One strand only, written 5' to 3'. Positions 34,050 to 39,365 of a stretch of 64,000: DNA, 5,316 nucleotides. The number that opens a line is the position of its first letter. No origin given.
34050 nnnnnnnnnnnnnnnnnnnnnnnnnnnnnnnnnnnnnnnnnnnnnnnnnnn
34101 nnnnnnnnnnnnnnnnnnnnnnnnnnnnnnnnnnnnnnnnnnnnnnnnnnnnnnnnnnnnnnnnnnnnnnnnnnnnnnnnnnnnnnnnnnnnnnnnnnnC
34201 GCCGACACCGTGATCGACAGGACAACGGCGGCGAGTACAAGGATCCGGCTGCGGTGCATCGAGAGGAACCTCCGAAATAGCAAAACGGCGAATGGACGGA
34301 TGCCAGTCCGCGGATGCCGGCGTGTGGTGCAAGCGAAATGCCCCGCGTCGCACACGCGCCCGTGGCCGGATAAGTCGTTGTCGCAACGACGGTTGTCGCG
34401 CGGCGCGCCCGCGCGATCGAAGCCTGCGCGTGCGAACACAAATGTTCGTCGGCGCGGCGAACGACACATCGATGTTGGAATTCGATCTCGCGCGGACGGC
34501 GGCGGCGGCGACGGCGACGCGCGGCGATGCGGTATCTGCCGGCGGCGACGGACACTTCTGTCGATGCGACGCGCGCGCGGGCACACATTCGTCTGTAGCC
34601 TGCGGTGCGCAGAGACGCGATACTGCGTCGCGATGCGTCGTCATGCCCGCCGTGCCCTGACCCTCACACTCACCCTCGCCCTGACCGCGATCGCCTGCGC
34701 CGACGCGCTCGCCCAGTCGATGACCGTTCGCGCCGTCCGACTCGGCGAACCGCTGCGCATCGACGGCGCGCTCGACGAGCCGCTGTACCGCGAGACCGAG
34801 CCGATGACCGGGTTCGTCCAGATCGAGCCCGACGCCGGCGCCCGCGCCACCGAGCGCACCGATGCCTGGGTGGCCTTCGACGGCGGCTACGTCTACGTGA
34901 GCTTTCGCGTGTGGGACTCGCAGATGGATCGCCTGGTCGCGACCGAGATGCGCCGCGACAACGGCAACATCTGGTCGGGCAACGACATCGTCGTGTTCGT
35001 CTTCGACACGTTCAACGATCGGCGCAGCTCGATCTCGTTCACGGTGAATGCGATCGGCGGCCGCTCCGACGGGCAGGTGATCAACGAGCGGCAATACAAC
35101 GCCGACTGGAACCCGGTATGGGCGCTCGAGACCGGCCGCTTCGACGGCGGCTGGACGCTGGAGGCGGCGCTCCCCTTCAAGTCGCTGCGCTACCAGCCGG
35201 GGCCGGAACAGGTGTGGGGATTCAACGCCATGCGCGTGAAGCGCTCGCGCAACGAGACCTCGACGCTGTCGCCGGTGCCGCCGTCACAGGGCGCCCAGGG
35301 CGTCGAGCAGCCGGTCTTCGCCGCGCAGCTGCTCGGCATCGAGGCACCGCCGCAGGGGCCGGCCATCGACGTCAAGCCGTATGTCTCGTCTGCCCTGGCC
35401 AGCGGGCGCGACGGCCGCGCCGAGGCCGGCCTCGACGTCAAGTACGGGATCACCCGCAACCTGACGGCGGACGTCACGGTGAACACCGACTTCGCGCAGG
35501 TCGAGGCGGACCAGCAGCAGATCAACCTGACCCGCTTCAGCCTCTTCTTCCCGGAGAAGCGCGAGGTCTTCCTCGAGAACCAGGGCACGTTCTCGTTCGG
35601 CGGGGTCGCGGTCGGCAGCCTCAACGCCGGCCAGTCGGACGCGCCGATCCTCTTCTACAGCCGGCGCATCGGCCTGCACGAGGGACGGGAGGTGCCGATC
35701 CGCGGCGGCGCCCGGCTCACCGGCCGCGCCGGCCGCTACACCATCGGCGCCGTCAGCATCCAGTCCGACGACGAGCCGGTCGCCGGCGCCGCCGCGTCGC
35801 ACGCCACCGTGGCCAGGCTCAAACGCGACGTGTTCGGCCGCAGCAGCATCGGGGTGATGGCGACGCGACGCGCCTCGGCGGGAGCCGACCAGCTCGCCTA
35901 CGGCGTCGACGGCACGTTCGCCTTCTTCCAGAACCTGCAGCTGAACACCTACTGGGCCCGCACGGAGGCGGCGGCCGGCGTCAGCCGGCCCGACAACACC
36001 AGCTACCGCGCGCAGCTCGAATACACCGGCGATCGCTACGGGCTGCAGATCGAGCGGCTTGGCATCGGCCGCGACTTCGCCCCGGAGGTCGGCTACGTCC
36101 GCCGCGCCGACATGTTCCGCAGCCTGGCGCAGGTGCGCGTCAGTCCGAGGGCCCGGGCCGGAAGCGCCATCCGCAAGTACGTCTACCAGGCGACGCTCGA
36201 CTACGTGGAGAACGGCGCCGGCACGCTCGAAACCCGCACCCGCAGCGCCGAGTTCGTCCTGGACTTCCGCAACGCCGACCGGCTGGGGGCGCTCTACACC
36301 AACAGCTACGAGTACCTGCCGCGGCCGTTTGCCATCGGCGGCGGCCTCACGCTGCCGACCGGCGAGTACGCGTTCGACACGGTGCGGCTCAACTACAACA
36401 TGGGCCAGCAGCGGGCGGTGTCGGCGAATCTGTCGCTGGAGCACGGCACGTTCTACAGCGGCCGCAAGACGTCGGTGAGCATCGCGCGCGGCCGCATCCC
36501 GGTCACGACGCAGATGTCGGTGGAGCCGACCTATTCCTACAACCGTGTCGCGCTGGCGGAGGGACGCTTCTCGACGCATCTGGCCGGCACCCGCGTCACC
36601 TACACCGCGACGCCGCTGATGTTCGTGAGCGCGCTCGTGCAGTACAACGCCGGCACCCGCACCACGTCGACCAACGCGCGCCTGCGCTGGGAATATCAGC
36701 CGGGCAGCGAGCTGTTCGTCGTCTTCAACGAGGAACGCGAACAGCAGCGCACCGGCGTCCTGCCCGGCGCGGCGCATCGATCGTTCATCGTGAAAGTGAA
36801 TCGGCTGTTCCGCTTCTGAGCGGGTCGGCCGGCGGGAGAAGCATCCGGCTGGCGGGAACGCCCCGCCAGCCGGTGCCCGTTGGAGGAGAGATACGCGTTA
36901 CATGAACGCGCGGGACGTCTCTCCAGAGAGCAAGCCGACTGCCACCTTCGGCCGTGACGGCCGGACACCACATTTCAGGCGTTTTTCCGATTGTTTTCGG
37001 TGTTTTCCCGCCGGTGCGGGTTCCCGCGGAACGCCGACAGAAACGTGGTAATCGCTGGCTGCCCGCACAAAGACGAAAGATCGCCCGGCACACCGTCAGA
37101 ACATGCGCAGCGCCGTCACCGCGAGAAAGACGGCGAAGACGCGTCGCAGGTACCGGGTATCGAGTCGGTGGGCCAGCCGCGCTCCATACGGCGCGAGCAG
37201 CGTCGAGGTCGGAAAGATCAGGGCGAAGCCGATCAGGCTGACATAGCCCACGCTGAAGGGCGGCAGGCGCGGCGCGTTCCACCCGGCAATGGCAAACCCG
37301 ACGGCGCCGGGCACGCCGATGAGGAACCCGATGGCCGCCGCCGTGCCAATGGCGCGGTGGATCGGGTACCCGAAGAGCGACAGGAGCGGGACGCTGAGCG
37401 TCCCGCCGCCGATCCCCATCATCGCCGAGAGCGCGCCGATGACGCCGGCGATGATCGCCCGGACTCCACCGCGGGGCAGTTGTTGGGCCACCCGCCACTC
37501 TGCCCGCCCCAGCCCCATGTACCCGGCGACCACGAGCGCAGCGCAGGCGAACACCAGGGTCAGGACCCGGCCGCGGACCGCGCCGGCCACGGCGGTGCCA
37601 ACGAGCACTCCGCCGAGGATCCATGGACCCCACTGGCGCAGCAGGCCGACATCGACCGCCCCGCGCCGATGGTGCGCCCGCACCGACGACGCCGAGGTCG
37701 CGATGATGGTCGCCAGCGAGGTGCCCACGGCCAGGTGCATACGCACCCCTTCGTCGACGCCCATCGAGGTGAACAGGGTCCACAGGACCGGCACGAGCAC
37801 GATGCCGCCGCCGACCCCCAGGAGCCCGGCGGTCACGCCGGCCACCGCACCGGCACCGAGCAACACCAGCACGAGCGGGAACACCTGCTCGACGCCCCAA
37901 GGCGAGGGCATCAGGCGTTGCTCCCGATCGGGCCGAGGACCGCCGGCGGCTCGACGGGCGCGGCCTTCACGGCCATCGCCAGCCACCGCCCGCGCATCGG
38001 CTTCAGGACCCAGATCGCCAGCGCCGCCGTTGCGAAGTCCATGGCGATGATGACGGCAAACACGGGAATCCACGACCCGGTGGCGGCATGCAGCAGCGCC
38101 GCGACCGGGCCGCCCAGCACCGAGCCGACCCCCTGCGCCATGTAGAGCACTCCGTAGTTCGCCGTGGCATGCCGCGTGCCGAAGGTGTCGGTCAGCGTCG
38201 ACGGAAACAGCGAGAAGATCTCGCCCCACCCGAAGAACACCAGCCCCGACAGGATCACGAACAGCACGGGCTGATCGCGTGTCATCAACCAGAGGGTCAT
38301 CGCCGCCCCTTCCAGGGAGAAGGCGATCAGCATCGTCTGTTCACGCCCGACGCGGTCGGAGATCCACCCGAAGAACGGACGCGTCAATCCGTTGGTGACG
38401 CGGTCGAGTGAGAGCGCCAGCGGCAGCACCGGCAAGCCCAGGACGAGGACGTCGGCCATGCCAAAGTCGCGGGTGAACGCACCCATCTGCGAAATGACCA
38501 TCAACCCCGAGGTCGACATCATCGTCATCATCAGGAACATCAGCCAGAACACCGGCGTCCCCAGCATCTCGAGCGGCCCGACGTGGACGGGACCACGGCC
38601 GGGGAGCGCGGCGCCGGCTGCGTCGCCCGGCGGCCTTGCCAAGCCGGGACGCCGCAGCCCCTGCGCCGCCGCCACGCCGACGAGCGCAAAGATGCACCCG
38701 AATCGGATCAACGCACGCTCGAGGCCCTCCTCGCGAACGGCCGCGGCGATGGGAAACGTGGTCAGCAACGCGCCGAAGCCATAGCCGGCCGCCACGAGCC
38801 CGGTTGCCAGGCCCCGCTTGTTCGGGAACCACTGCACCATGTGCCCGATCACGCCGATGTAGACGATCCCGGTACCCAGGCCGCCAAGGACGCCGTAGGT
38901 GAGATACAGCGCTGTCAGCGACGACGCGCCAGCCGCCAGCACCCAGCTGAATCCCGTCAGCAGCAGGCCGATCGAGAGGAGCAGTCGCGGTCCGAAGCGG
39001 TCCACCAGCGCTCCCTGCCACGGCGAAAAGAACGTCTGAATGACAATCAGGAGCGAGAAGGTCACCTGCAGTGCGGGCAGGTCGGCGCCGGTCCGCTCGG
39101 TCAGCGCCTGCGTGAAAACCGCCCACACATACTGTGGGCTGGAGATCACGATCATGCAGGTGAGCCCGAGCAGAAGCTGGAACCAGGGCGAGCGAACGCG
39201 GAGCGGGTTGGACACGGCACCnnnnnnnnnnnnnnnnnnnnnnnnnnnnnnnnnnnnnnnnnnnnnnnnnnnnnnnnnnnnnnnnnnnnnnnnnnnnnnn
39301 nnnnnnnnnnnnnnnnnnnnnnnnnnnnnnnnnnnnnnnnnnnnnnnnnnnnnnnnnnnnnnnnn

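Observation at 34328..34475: Sigma-54-type promoter plus upstream palindromes in front of the 20-kb array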

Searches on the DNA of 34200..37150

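Call 64: search_rna_families(source=window, start=34200, end=37150, threshold=evalue, max_evalue=1)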
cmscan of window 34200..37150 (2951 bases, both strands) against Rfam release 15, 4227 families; matches with E-value up to 1: 0.
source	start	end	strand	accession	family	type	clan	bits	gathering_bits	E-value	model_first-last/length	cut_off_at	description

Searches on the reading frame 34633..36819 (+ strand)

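Call 6: search_protein_families(library=pfam, proteins=[window:34633-36819:+], max_evalue=0.001)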
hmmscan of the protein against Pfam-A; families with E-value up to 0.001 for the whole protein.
window:34633-36819:+ (728 aa): 2 families
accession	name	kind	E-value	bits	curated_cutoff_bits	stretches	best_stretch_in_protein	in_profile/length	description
PF19313.5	DUF5916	-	2.5e-17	63.3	22.6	1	248-348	8-96/572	Domain of unknown function (DUF5916)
PF06452.16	CBM9_1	-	0.00011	22.6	23.4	1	43-203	1-150/185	Carbohydrate family 9 binding domain-like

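Call 28: search_protein_families(library=ncbifam, proteins=[window:34633-36819:+])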
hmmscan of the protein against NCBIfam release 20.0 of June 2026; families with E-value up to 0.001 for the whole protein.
window:34633-36819:+ (728 aa): 0 families

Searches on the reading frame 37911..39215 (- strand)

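Call 7: search_protein_families(library=pfam, proteins=[window:37911-39215:-], max_evalue=0.001)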
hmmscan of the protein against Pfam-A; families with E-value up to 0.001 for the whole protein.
window:37911-39215:- (434 aa): 3 families
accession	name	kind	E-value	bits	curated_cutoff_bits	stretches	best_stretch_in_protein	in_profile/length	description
PF07690.21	MFS_1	-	2.8e-31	109.1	33.4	2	28-262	13-243/347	Major Facilitator Superfamily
PF23262.1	NFD4_C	-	1.1e-05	25.9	27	1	215-417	11-206/215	NFD4, C-terminal domain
PF12832.13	MFS_1_like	-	0.00021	20.9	25.2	1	49-141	249-342/373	MFS_1 like family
